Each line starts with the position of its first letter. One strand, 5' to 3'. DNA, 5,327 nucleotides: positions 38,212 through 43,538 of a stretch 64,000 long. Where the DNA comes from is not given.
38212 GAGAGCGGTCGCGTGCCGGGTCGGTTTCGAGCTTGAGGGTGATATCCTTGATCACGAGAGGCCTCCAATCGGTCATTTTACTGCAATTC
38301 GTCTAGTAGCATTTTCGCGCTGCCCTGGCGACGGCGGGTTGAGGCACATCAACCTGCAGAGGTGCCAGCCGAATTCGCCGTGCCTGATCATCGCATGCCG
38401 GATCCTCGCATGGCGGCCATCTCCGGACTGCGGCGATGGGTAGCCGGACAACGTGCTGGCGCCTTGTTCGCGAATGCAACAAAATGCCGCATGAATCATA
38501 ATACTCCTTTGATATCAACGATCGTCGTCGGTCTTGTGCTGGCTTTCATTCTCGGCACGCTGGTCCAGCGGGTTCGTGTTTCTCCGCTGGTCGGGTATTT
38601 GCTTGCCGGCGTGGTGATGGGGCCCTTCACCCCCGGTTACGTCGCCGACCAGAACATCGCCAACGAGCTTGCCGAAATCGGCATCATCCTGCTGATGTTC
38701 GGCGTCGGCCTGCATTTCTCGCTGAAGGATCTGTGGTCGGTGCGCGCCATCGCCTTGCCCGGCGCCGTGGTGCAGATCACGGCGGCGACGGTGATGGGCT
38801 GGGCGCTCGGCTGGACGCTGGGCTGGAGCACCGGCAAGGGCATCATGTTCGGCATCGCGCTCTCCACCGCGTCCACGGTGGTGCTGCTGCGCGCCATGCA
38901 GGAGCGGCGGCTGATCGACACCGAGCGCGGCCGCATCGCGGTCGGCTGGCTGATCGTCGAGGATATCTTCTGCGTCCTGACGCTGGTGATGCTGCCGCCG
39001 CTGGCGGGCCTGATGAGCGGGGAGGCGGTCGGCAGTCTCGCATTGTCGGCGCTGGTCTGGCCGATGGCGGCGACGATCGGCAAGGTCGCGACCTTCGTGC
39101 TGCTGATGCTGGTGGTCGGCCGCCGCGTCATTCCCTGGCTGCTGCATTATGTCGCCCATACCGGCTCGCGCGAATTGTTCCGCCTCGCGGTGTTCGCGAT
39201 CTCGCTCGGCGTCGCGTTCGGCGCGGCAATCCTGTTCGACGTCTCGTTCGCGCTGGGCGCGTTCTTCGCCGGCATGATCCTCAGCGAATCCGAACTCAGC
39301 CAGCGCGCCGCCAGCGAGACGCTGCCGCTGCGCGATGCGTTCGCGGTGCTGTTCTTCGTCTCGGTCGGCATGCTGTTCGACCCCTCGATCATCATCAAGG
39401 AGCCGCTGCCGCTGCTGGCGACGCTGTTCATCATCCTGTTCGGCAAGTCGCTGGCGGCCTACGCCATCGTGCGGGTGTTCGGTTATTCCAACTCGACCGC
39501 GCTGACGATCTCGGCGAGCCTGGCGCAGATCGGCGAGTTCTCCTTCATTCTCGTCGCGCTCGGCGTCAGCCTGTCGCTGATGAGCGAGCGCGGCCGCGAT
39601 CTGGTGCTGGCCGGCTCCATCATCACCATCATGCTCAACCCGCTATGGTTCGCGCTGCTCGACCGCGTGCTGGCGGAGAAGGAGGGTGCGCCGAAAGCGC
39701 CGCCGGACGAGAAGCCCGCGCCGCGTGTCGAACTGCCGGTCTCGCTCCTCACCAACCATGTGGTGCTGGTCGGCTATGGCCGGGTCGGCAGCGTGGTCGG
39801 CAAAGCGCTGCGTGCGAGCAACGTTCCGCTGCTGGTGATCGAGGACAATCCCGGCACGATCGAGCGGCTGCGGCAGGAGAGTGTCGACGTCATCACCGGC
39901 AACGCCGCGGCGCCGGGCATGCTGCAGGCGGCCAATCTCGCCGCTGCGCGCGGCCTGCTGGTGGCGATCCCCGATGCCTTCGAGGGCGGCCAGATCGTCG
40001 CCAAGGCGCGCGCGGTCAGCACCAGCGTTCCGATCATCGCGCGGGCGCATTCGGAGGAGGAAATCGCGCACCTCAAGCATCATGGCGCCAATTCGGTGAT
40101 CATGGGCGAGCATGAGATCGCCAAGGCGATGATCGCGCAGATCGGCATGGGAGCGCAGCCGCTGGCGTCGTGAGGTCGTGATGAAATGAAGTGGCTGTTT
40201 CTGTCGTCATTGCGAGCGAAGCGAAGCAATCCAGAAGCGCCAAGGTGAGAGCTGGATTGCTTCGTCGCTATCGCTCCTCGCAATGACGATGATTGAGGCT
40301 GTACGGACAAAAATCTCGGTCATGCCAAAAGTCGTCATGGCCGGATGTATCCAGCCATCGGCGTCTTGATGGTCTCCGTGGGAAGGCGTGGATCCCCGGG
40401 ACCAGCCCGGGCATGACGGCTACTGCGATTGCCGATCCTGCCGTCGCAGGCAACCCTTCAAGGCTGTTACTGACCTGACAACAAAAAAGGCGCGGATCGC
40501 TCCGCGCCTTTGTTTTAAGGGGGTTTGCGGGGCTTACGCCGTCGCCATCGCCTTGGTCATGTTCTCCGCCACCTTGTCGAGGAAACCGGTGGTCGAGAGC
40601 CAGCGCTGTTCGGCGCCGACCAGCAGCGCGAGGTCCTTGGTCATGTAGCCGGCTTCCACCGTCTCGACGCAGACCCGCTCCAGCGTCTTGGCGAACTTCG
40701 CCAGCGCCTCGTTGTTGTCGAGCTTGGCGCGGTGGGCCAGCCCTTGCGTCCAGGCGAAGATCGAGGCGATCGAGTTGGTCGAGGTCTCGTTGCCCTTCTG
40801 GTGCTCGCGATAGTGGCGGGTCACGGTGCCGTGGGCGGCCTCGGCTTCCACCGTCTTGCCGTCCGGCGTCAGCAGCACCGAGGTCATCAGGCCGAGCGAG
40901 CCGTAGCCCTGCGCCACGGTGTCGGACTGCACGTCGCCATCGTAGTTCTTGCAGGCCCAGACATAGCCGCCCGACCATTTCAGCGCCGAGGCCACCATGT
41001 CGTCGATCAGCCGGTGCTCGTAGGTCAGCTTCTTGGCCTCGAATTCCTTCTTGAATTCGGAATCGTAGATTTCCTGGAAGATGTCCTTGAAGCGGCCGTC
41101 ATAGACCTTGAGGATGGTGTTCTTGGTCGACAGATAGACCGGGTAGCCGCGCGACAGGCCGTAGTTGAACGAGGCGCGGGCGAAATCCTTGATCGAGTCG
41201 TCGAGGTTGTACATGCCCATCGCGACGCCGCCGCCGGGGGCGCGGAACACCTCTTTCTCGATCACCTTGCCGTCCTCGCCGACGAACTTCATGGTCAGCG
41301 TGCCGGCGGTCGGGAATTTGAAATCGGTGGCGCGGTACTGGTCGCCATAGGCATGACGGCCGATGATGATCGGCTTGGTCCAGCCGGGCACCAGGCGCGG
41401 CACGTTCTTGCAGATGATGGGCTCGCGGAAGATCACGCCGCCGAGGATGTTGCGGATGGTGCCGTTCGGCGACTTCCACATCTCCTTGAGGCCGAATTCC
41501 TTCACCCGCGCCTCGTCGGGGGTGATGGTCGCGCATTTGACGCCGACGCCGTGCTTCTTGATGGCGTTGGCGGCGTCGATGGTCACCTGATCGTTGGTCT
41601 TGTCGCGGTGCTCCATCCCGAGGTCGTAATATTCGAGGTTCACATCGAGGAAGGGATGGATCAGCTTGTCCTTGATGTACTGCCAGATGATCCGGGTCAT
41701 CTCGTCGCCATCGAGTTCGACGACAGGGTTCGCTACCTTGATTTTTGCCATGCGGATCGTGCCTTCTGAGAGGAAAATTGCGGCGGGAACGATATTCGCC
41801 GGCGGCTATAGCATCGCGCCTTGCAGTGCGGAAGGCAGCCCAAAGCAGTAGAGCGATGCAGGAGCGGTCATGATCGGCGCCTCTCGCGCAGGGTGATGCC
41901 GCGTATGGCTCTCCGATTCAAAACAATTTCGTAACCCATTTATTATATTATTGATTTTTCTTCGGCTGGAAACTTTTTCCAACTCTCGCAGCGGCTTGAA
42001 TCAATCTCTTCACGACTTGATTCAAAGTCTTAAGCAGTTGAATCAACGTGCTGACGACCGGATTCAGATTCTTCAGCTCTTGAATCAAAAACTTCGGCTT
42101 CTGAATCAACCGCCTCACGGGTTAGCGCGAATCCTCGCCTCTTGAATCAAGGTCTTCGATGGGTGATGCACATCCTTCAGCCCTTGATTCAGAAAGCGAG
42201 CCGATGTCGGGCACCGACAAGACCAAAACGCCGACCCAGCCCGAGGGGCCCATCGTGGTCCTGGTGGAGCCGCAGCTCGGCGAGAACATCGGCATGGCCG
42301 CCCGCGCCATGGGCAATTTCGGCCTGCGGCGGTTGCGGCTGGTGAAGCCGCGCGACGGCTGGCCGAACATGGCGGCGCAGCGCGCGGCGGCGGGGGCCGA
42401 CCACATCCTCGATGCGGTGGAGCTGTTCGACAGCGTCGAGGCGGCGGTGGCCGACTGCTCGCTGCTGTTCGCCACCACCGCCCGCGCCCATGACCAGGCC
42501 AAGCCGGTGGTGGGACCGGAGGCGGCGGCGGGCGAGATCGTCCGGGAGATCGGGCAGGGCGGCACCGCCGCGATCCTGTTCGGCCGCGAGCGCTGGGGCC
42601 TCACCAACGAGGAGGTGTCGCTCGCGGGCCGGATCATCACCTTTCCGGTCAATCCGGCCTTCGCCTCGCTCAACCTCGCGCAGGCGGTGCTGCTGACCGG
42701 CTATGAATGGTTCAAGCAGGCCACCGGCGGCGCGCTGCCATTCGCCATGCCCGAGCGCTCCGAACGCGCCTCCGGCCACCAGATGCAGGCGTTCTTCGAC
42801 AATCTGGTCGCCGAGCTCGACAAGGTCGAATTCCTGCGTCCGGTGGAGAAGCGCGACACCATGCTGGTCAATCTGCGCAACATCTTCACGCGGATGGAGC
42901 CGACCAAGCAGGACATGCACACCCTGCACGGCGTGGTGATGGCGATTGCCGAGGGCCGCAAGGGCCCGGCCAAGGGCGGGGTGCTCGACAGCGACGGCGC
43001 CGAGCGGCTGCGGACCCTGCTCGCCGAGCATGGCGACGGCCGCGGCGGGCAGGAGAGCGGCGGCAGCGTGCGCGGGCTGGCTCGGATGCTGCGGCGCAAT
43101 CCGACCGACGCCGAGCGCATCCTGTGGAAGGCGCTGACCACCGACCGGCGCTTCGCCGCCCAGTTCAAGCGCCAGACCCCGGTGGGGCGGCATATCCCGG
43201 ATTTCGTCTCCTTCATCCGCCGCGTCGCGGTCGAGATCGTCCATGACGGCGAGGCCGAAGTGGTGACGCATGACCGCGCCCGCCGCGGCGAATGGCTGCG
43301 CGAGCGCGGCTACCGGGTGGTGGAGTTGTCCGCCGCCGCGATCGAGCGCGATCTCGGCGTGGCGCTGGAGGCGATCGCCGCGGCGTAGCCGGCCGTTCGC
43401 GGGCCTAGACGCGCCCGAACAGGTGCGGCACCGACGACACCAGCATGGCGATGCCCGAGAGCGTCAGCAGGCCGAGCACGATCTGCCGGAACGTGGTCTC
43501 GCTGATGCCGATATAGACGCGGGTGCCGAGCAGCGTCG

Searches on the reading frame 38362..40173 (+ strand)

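Call 10: search_protein_families(library=pfam, proteins=[window:38362-40173:+])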
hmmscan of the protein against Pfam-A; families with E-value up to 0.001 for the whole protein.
window:38362-40173:+ (603 aa): 2 families
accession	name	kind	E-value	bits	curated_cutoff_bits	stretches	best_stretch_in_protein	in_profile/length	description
PF00999.27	Na_H_Exchanger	-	4.6e-52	177.6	26.2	1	59-430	2-369/375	Sodium/hydrogen exchanger, transmembrane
PF02254.24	TrkA_N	-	2.4e-23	83.1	23.8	1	467-581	1-115/116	TrkA-N domain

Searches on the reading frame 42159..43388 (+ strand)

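Call 10: search_protein_families(library=pfam, proteins=[window:42159-43388:+])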
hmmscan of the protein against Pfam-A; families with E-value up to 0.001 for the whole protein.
window:42159-43388:+ (409 aa): 2 families
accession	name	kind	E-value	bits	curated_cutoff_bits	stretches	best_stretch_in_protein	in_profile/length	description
PF00588.24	SpoU_methylase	-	5.1e-24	85.4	29.7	1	32-180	3-140/142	SpoU rRNA Methylase family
PF04480.18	DUF559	-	4.8e-17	62.2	20.6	1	307-407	6-105/109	Protein of unknown function (DUF559)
